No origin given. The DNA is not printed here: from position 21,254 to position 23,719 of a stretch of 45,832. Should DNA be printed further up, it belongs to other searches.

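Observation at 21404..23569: Unusual fusion: extracellular NHL beta-propeller plus TPR tethered to a Yip1 polytopic membrane domain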

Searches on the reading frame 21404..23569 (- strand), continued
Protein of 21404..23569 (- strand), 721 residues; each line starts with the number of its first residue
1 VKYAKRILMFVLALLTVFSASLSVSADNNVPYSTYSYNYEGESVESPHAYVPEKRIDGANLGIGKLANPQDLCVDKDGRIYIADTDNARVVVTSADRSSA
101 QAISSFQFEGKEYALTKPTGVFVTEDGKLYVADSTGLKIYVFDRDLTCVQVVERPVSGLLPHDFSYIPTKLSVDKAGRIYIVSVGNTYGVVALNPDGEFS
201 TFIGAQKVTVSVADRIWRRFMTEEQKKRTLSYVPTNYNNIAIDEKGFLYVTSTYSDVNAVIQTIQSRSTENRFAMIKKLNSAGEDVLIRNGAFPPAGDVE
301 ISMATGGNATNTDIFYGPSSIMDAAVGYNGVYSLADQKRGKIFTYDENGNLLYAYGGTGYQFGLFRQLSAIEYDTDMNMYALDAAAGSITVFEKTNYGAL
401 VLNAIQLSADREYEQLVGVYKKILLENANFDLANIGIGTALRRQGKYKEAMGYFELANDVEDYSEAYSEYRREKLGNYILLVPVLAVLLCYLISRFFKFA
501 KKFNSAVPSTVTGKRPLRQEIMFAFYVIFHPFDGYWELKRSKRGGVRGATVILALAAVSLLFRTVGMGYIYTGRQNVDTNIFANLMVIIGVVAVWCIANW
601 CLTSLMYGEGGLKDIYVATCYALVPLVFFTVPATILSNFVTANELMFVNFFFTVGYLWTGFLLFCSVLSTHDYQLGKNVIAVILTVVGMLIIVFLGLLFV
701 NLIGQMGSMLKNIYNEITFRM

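Call 25: find_encoding_contigs(protein=P0072, flank=10000, max_places=2)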
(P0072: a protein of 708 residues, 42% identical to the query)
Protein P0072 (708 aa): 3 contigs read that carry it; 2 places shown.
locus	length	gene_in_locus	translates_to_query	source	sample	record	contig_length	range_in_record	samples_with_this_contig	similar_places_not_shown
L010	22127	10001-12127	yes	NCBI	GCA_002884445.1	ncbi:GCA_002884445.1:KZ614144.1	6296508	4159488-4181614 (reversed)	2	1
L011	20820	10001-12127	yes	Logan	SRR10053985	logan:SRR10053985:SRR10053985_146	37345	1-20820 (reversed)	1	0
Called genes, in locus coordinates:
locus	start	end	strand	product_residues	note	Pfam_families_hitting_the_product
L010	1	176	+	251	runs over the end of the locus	PF00696:AA_kinase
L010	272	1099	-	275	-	PF05721:PhyH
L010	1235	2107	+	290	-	PF00165:HTH_AraC, PF12833:HTH_18, PF00165:HTH_AraC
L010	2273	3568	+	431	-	PF06824:Glyco_hydro_125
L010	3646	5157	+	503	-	-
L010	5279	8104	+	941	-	PF01547:SBP_bac_1, PF13416:SBP_bac_8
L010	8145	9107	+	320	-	PF00528:BPD_transp_1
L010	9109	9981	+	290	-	PF00528:BPD_transp_1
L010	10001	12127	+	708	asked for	PF01436:NHL (faint), PF06739:SBBP (faint), PF04893:Yip1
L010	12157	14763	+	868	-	PF18952:DUF5696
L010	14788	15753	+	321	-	PF00528:BPD_transp_1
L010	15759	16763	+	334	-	PF00528:BPD_transp_1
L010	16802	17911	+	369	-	PF07221:GlcNAc_2-epim (faint), PF03663:Glyco_hydro_76, PF07470:Glyco_hydro_88 (weak)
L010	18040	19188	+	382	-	PF00392:GntR, PF00532:Peripla_BP_1, PF13407:Peripla_BP_4, PF13377:Peripla_BP_3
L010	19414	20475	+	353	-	PF03663:Glyco_hydro_76, PF07944:Beta-AFase-like_GH127_cat (faint), PF07470:Glyco_hydro_88 (faint)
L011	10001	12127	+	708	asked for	PF01436:NHL (faint), PF06739:SBBP (faint), PF04893:Yip1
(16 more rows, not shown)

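Call 27: predict_structure(alignment_id=A1)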
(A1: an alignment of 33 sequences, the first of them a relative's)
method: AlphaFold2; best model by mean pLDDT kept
length: 721 residues; sequences in the alignment: 33
mean_pLDDT: 83.7   pTM: 0.67
mean pLDDT of the five models: 83.7, 82.8, 81.2, 78.2, 74.6
residues with pLDDT >= 90: 231; 70-90: 412; 50-70: 51; < 50: 27
segments of 3 or more residues with pLDDT < 50: 20-28, 207-210, 230-234, 305-313
pLDDT, mean of each block of 10 residues (from residue 1): 72 67 42 81 85 91 91 93 95 91 92 94 93 93 93 86 84 92 84 89 63 66 64 67 90 78 82 85 84 76 51 64 90 91 90 88 90 93 93 92 89 87 81 82 87 84 88 80 84 86 72 73 87 86 85 93 86 71 86 91 81 91 92 88 87 92 91 87 89 84 82 82 62
secondary structure, 60 per line:
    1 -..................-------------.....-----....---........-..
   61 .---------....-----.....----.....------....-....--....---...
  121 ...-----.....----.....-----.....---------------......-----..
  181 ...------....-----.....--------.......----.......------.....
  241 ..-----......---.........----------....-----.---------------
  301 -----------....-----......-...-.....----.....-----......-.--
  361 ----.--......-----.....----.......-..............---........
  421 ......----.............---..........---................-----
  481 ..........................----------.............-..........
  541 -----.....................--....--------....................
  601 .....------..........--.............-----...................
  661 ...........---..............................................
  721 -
elements in order (helices of 4 or more, strands of 3 or more residues): H2-19 E33-37 E43-46 E50-57 E71-74 E80-84 E89-93 E100-103 E105-108 E111-114 E118-123 E129-133 E138-142 E148-152 E168-173 E179-183 E190-193 E199-203 H212-218 H223-229 E236-242 E248-253 H257-265 E276-279 H312-315 E321-326 E332-336 E341-345 E351-356 E368-373 E379-383 E388-394 H396-409 H413-426 H431-443 H447-456 H460-475 H481-506 H517-529 H531-540 H546-566 H569-572 H581-605 H612-621 H624-636 H642-671 H675-720
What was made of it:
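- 23492..23569 (-): Sec-type signal peptide, residues 1-26, with an SVSA|D cleavage-type site and no lipobox. AF2 places a helix at 2-19, followed by a low-confidence linker (call 27).
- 22145..22387 (-): TPR-like stalk of five helices, residues 395-475. AF2 helices at 396-409, 413-426, 431-443, 447-456 and 460-475 (call 27).
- On NHL repeat beta-propeller (Pfam PF01436; six-bladed propeller clan): The AF2 model gives six blades over residues 33-394 at pLDDT mostly 84-95 (call 27).
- On Yip1 domain (Pfam PF04893): AF2 helices are at 546-566, 581-605, 612-636, 642-671 and 675-720 (call 27).
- On TPR repeat: Five antiparallel helices appear in the model (call 27).
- Checked: The AF2 model (pLDDT 83.7) shows a six-bladed propeller over about residues 33-394, five helices over 396-475, and then TM helices (call 27).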

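Call 32: fold_search(model_id=the predicted structure, library=pdb)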
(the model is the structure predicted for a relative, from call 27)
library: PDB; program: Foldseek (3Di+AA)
matches with E <= 10: 1342; with E <= 0.001: 338
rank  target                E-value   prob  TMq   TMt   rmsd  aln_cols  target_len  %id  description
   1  6fq3_A                5.4e-15  1.00  0.34  0.60   5.3       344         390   21  Crystal structure of Danio rerio Lin41 filamin-NHL domains in complex with lin-29A 5'UTR 13mer RNA (released 2018-05-09)
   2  8j72_B                5.4e-15  1.00  0.33  0.80   5.3       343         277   20  Crystal structure of mammalian Trim71 in complex with lncRNA Trincr1 (released 2024-03-06)
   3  8j72_A                5.7e-14  1.00  0.33  0.81   5.5       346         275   19  Crystal structure of mammalian Trim71 in complex with lncRNA Trincr1 (released 2024-03-06)
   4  7qrx_A                6.9e-14  1.00  0.34  0.82   5.0       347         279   19  Crystal structure of NHL domain of TRIM71 (released 2022-05-04)
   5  9jur                  2.0e-13  1.00  0.31  0.77   7.0       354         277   20  Crystal Structure of NHL domain of human E3 ubiquitin-protein ligase TRIM71 (released 2025-04-30)
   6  6fpt_B                3.5e-13  1.00  0.33  0.60   5.4       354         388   20  Crystal structure of Danio rerio Lin41 filamin-NHL domains (released 2018-05-09)
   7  6fpt_A                4.7e-13  1.00  0.33  0.58   5.4       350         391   20  Crystal structure of Danio rerio Lin41 filamin-NHL domains (released 2018-05-09)
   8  6d69                  4.9e-13  1.00  0.33  0.78   6.7       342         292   19  Crystal Structure of the NHL Repeat Region of D. melanogaster Thin (released 2019-04-24)
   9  6xg7                  5.7e-13  1.00  0.33  0.78   6.1       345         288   18  1.3 A Resolution Structure of the of the NHL Repeat Region of D. melanogaster Thin (released 2020-12-16)
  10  7qrv_B                7.0e-12  1.00  0.32  0.77   6.1       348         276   19  Crystal structure of NHL domain of TRIM2 (full C-terminal) (released 2022-05-04)
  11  6rek                  8.9e-12  1.00  0.31  0.83   4.1       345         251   16  Crystal structure of Pizza6-SH with Cu2+ (released 2019-07-31)
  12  7qrv_D                9.4e-12  1.00  0.32  0.77   6.5       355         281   20  Crystal structure of NHL domain of TRIM2 (full C-terminal) (released 2022-05-04)
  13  7qrw                  1.7e-11  1.00  0.31  0.77   6.4       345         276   18  Crystal structure of NHL domain of TRIM3 (released 2022-05-04)
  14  7b2r_A                1.8e-11  1.00  0.32  0.78   6.3       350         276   20  Crystal structure of NHL domain of TRIM2 (released 2021-01-13)
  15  7b96_A                2.0e-11  1.00  0.32  0.77   5.4       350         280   19  NHL domain of human TRIM2 (released 2022-01-12)
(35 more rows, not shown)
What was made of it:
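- On NHL repeat beta-propeller (Pfam PF01436; six-bladed propeller clan): Foldseek target TM-scores to TRIM71, Pizza6 and PknD are 0.77-0.83 (call 32).
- Checked: Foldseek matches the TRIM71, TRIM2 and Brat NHL domains and the PknD ectodomain, with target TM-scores of about 0.8 (call 32).
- The best structural neighbours are non-enzymatic NHL domains: TRIM71, TRIM2, Brat and the PknD sensor (call 32).
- Tried and rejected: Foldseek of the full-length model is dominated by the propeller, so nothing was learned about the Yip1 part (call 32).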

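Call 35: find_encoding_contigs(protein=P0060, flank=10000, max_places=1)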
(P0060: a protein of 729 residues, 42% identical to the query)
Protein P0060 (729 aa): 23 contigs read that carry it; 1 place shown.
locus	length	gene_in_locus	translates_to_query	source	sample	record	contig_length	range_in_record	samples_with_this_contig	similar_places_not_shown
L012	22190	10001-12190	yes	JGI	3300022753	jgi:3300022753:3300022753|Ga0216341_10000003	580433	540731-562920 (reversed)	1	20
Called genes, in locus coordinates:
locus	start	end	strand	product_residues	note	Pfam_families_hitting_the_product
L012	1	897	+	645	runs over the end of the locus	PF00005:ABC_tran, PF02463:SMC_N (weak), PF13555:AAA_29 (faint), PF13304:AAA_21 (faint), PF12848:ABC_tran_Xtn, PF00005:ABC_tran, PF16326:ABC_tran_CTD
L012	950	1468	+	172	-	PF16112:DUF4830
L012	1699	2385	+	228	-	PF00849:PseudoU_synth_2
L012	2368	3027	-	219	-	PF00156:Pribosyltran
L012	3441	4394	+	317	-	-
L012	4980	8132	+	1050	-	PF01547:SBP_bac_1, PF13416:SBP_bac_8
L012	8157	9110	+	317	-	PF00528:BPD_transp_1 (weak)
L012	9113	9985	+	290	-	PF00528:BPD_transp_1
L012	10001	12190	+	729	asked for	PF01436:NHL (weak), PF06739:SBBP (faint), PF04893:Yip1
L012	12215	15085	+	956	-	PF18952:DUF5696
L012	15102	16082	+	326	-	PF00528:BPD_transp_1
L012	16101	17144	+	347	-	PF00528:BPD_transp_1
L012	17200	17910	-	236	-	PF01171:ATP_bind_3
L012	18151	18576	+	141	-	PF00572:Ribosomal_L13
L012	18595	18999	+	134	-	PF00380:Ribosomal_S9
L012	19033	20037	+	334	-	PF03990:DUF348 (faint), PF07501:G5, PF06725:3D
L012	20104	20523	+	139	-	PF01741:MscL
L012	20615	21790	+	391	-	PF23952:LRR_EndoS (faint), PF14580:LRR_9 (faint), PF13855:LRR_8 (faint), PF00560:LRR_1 (faint), PF12799:LRR_4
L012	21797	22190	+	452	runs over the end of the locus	PF01938:TRAM, PF05958:tRNA_U5-meth_tr, PF05175:MTS (weak), PF13847:Methyltransf_31, PF05958:tRNA_U5-meth_tr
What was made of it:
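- Flanking CAZymes vary widely and are sometimes absent (L012, call 35).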

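Call 36: find_encoding_contigs(protein=P0118, flank=10000, max_places=1)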
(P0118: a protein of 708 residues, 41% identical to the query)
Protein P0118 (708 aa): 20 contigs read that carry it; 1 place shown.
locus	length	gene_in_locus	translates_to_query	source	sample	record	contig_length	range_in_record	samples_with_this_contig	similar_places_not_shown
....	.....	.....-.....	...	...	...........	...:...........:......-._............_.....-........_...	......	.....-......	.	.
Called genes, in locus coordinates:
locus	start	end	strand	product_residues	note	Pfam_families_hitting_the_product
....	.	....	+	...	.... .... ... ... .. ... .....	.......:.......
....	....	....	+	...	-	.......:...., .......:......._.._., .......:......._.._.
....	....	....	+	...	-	-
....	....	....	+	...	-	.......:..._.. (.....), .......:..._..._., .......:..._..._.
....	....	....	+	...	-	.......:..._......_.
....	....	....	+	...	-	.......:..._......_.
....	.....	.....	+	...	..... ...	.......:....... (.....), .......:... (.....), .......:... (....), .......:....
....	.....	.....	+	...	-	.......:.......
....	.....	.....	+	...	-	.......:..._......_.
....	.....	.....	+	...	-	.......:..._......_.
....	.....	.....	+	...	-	-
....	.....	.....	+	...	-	-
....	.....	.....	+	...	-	-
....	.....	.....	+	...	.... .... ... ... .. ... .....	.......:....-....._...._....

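Call 37: find_encoding_contigs(protein=P0057, flank=10000, max_places=1)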
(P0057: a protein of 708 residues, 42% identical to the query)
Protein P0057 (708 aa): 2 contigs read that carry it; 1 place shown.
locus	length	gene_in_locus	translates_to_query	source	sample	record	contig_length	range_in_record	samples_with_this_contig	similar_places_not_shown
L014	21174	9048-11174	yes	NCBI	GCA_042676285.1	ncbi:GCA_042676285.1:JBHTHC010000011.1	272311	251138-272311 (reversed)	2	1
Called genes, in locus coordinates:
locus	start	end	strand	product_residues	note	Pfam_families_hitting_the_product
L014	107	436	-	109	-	-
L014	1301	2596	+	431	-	PF06824:Glyco_hydro_125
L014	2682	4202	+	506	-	PF01547:SBP_bac_1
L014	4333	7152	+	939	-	PF01547:SBP_bac_1, PF13416:SBP_bac_8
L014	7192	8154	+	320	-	PF00528:BPD_transp_1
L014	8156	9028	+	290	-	PF00528:BPD_transp_1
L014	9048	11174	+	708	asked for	PF01436:NHL (faint), PF06739:SBBP (faint), PF04893:Yip1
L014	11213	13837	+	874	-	PF18952:DUF5696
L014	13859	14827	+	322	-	PF00528:BPD_transp_1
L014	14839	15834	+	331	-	PF00528:BPD_transp_1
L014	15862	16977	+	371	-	PF03663:Glyco_hydro_76, PF07221:GlcNAc_2-epim (faint), PF07470:Glyco_hydro_88 (weak), PF07944:Beta-AFase-like_GH127_cat (faint)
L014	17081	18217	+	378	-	PF00392:GntR, PF00532:Peripla_BP_1, PF13407:Peripla_BP_4, PF13377:Peripla_BP_3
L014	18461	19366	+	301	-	PF00528:BPD_transp_1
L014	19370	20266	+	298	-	PF00528:BPD_transp_1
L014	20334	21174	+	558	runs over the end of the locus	-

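Call 55: find_related_loci(query=A1, collection=metagenome_contigs, flank=10000)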
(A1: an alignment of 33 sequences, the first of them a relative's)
Query A1 (721 aa) in metagenome_contigs; peptide patterns used: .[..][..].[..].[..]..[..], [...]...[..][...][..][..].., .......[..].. (x = any residue, [..] = any of these).
600 stretches matched a pattern (row limit reached: there are more); 209 encode a relative of the query (tblastn E <= 1e-3); the best 80 are kept; 80 distinct loci.
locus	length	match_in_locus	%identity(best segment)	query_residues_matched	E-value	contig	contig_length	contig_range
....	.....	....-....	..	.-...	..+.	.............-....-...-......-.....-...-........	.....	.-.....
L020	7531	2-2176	42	10-721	0e+0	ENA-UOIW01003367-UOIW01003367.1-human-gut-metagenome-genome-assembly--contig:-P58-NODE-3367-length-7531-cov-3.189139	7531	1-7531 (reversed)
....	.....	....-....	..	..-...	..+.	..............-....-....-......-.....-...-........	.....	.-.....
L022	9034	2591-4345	47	131-721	4e-175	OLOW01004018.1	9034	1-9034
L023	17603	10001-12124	40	5-721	3e-175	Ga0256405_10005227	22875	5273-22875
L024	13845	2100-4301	42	1-721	3e-172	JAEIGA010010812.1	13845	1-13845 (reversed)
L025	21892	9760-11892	40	2-721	2e-171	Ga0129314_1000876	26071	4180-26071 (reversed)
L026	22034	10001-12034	40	31-721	9e-171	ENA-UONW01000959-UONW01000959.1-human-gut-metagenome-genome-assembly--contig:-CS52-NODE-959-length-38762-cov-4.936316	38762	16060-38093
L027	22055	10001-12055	41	7-720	2e-170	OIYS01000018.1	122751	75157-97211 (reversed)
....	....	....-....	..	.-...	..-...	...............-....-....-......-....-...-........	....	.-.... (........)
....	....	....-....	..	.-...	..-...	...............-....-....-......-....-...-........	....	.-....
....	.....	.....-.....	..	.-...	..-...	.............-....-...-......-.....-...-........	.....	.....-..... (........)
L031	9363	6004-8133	40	1-721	4e-168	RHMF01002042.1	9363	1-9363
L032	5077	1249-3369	42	1-721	1e-170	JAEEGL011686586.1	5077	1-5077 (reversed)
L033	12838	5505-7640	41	8-719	5e-166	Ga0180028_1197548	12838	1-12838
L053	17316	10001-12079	36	32-721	5e-142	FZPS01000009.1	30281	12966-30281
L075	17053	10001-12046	33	28-721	3e-119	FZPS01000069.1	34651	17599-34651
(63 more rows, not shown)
